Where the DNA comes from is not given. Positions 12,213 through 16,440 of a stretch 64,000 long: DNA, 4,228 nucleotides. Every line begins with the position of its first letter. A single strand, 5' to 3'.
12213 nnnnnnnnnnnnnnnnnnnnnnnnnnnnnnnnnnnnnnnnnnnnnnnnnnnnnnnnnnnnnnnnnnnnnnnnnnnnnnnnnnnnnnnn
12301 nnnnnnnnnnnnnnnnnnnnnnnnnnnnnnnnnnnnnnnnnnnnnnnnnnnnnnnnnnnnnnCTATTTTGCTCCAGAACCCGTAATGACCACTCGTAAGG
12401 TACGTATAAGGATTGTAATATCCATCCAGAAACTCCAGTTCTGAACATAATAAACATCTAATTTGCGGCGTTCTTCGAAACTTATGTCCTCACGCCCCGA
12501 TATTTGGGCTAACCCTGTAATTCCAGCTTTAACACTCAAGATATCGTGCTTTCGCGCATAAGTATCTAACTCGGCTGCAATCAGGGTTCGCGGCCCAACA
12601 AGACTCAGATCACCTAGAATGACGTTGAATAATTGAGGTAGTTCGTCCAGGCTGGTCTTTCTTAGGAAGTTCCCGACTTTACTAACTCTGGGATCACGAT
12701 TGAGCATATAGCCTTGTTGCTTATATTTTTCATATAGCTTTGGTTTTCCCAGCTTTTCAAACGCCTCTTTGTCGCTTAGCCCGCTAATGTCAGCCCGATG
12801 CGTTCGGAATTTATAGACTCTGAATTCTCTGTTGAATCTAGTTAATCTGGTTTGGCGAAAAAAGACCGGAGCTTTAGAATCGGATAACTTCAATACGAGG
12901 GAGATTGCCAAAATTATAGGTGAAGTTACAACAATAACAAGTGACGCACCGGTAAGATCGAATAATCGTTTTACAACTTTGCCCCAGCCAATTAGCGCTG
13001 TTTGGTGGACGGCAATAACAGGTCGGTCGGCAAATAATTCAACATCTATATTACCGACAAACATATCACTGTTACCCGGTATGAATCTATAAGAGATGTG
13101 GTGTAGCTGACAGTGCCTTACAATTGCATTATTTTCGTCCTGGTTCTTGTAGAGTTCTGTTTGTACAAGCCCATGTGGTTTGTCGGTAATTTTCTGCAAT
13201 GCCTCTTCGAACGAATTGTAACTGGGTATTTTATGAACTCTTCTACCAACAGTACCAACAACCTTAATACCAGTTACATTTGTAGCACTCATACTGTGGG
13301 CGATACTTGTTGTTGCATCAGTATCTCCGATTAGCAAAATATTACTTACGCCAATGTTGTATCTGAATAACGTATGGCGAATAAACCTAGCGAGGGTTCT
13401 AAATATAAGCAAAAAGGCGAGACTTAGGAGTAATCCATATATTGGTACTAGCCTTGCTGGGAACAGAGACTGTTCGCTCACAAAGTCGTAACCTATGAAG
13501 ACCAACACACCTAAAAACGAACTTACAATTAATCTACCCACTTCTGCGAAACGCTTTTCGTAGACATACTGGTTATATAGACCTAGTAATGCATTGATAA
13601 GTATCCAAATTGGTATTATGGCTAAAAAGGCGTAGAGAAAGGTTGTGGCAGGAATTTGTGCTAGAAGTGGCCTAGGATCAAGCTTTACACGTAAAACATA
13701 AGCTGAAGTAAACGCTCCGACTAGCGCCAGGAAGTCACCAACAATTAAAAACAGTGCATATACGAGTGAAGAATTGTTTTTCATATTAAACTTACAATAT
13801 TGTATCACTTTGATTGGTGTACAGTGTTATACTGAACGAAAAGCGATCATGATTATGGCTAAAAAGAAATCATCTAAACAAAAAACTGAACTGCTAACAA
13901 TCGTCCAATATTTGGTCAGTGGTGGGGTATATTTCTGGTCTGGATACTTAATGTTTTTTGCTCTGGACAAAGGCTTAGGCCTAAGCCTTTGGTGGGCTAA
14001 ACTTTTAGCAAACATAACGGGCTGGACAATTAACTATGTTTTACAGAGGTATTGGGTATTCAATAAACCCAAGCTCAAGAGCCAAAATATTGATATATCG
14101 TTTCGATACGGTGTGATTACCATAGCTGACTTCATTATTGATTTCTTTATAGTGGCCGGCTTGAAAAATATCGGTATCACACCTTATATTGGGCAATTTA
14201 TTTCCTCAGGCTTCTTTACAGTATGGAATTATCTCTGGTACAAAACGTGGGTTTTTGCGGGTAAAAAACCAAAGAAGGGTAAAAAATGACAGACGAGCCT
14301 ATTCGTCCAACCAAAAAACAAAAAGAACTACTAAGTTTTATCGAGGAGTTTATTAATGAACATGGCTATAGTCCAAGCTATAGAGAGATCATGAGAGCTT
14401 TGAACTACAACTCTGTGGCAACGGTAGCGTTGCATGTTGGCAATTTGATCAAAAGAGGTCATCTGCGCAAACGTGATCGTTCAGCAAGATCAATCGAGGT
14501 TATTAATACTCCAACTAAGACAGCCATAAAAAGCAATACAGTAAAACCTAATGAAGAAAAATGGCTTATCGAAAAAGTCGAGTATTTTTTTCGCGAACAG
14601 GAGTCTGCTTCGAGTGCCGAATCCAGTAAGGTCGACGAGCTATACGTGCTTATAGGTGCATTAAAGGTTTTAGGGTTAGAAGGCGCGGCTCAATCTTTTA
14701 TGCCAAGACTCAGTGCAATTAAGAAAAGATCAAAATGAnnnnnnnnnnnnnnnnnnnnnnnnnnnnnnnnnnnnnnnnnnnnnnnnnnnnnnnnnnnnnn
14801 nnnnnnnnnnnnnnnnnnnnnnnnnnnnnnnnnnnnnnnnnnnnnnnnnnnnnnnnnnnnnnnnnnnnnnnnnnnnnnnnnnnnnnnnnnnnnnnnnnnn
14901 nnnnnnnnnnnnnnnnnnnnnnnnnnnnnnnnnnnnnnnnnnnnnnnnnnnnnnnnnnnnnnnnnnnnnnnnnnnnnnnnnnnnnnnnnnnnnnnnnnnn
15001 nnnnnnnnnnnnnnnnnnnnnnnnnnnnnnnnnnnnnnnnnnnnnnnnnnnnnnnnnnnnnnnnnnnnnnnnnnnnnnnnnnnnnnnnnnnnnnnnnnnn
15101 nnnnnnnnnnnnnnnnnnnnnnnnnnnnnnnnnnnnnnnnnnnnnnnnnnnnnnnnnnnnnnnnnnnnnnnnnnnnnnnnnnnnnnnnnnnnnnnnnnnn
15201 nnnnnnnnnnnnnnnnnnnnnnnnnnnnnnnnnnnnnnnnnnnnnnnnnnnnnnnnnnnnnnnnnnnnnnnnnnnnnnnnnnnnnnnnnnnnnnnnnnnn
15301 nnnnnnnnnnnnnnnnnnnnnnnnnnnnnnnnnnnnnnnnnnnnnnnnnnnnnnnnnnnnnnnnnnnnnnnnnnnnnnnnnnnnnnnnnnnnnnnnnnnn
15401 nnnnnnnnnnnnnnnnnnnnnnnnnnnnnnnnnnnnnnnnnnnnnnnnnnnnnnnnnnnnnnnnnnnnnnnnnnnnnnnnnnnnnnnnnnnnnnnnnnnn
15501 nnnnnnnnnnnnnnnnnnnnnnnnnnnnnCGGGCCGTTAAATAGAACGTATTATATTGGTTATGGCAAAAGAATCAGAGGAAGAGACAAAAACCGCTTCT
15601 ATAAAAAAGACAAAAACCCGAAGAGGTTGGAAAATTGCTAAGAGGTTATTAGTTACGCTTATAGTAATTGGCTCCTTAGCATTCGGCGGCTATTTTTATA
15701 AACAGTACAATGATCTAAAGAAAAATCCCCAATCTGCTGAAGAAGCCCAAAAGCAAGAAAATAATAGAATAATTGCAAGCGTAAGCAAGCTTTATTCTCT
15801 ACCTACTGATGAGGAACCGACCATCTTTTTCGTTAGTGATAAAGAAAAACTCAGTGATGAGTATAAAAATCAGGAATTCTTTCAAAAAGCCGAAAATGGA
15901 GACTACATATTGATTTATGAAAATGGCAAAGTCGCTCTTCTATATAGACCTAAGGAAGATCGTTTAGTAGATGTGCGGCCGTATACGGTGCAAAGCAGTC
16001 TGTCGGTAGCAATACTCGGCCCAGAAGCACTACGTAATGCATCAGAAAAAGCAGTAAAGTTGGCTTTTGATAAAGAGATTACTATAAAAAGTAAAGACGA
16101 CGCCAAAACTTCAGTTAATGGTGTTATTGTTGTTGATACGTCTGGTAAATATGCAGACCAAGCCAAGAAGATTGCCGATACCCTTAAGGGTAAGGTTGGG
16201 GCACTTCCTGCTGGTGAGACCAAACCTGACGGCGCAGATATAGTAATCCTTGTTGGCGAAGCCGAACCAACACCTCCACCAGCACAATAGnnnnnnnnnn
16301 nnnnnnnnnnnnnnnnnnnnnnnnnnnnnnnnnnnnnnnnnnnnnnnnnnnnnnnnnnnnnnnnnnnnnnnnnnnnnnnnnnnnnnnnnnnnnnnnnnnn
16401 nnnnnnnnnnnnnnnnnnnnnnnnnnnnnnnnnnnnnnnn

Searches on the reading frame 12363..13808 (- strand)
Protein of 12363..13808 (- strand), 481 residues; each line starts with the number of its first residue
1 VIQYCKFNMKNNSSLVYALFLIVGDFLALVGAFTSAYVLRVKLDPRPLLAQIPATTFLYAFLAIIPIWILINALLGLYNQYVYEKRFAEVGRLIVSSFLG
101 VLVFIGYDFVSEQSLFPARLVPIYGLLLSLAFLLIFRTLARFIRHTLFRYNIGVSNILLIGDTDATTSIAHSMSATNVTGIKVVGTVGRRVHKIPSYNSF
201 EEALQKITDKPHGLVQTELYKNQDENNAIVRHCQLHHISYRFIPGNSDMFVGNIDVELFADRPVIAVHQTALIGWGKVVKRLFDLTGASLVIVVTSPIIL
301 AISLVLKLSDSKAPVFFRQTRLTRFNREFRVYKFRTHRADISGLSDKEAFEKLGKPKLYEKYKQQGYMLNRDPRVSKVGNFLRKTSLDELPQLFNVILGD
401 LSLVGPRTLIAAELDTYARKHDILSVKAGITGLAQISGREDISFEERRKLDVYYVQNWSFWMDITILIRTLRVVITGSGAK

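Call 47: search_protein_families(library=pfam, proteins=[window:12363-13808:-], max_evalue=0.00001)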
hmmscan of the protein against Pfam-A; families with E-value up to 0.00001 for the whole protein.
window:12363-13808:- (481 aa): 2 families
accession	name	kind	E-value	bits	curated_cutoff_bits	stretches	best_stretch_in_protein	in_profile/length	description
PF02397.22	Bac_transf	-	1.2e-58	198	27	1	280-475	1-178/179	Bacterial sugar transferase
PF13727.12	CoA_binding_3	-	7.6e-08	33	25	1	74-193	2-116/175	CoA-binding domain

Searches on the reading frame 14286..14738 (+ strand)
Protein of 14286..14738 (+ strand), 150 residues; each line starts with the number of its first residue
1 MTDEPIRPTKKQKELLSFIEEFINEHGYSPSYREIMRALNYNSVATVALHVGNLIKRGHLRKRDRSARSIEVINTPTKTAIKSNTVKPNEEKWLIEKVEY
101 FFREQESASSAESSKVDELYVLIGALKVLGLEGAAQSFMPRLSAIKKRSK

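Call 5: search_protein_families(library=pfam, proteins=[window:14286-14738:+], max_evalue=1)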
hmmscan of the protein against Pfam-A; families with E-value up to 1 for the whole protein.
window:14286-14738:+ (150 aa): 4 families
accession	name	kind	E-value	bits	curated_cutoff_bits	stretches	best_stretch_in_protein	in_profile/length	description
PF01726.22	LexA_DNA_bind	-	9.7e-16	57.8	23.7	1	9-68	5-64/65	LexA DNA binding domain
PF21847.1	DUF6906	-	0.0066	16.7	23.6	1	5-17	4-16/50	Domain of unknown function (DUF6906)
PF13730.12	HTH_36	-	0.0069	16.6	25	1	11-60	6-55/55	Helix-turn-helix domain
PF01220.24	DHquinase_II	-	0.17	12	23.3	0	22-64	70-112/138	Dehydroquinase class II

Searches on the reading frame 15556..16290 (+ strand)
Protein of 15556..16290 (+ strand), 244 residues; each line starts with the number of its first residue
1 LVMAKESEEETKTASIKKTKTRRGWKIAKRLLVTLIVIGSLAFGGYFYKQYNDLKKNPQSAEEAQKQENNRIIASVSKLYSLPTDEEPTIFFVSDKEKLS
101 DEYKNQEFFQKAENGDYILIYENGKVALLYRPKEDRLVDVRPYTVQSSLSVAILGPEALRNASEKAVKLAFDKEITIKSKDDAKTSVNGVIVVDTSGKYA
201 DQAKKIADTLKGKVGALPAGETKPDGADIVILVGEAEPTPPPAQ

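Call 5: search_protein_families(library=pfam, proteins=[window:15556-16290:+], max_evalue=1)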
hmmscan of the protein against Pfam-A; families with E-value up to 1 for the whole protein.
window:15556-16290:+ (244 aa): 3 families
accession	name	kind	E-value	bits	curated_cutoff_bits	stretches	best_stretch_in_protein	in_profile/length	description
PF13667.11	ThiC-associated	-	0.025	14.8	27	1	178-206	33-60/81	ThiC-associated domain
PF05760.17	IER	-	0.076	13.7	22.6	1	17-114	19-113/310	Immediate early response protein (IER)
PF17005.11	WD40_like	-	0.18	11.6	40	1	47-130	104-185/301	WD40-like domain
